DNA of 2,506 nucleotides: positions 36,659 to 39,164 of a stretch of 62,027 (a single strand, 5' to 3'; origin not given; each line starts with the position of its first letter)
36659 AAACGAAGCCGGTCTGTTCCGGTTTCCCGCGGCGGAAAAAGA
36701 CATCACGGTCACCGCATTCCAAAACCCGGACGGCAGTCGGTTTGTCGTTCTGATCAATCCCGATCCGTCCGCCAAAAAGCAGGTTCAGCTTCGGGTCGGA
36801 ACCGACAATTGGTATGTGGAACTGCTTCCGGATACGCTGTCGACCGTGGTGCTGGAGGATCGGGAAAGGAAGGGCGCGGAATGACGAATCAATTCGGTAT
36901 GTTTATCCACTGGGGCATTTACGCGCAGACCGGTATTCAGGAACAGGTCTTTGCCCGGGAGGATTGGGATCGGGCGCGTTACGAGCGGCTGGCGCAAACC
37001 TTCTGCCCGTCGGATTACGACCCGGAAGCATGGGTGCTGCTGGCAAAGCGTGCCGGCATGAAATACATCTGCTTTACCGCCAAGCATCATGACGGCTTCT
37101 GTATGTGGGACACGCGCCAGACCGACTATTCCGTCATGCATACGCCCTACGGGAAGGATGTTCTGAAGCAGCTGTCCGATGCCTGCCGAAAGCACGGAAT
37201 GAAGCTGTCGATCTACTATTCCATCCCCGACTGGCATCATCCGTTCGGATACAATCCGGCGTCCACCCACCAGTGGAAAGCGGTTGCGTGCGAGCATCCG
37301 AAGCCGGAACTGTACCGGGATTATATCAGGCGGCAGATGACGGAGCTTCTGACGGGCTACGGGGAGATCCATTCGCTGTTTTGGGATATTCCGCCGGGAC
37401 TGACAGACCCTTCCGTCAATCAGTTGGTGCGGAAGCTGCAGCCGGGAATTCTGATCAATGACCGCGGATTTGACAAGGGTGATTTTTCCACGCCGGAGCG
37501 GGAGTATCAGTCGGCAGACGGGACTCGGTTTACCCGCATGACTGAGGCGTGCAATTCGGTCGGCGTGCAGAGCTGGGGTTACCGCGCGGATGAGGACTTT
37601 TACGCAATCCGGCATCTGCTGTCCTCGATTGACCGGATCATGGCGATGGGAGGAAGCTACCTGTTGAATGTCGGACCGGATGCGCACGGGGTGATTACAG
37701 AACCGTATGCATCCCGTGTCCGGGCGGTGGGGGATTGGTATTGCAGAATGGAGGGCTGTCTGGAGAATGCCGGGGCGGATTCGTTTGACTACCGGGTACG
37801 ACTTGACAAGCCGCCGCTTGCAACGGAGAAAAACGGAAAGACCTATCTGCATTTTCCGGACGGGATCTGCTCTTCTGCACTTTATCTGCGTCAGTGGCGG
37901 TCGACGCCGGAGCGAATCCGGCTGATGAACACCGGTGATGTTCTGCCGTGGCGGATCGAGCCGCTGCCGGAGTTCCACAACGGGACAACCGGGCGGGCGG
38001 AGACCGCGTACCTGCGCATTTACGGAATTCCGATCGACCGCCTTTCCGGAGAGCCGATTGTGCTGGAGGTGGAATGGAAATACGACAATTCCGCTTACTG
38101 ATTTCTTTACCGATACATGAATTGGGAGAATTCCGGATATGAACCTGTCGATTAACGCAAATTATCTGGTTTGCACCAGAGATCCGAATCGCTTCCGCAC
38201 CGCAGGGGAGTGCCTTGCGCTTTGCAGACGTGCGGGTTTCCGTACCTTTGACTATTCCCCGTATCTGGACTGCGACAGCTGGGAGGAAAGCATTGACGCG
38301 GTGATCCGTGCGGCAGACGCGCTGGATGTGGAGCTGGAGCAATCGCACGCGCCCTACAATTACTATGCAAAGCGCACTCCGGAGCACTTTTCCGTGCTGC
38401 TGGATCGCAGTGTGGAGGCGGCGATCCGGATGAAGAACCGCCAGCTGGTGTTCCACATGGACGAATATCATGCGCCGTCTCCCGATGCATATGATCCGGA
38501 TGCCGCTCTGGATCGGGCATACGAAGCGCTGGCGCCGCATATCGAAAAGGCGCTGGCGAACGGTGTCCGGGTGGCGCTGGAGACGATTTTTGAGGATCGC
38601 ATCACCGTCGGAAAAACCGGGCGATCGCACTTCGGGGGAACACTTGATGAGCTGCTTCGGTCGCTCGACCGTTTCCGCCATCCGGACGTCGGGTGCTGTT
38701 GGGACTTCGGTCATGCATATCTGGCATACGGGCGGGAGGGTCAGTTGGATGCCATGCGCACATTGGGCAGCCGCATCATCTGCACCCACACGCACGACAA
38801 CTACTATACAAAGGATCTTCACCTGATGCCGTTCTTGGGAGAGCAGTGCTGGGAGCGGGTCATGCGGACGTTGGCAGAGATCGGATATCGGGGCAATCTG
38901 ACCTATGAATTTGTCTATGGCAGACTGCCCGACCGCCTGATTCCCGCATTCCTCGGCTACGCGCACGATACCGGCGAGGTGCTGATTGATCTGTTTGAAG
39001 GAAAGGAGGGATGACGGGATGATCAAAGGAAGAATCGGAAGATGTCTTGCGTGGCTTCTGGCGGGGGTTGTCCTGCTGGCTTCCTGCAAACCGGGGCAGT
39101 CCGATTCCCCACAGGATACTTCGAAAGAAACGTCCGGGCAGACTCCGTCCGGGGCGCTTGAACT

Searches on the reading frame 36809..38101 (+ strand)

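Call 16: search_protein_families(library=pfam, proteins=[window:36809-38101:+], max_evalue=0.001)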
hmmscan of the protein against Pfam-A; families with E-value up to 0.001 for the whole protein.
window:36809-38101:+ (430 aa): 1 family
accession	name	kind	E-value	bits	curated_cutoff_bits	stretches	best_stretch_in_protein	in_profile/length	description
PF01120.23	Alpha_L_fucos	-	4e-65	221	25.2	1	27-311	33-340/345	Alpha-L-fucosidase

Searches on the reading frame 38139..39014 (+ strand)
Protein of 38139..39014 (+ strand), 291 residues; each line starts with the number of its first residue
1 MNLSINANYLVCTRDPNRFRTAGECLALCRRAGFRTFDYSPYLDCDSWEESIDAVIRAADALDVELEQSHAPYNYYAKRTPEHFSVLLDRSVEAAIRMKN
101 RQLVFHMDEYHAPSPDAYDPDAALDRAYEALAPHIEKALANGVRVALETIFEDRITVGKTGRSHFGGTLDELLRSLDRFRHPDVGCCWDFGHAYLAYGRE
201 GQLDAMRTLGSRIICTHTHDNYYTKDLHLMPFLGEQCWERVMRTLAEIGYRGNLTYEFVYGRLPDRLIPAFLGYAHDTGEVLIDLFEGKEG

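Call 16: search_protein_families(library=pfam, proteins=[window:38139-39014:+], max_evalue=0.001)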
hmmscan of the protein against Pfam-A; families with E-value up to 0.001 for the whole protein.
window:38139-39014:+ (291 aa): 1 family
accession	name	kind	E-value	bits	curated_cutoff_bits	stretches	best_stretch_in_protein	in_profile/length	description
PF01261.30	AP_endonuc_2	-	2.8e-27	96.4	31.1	1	26-259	1-230/249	Xylose isomerase-like TIM barrel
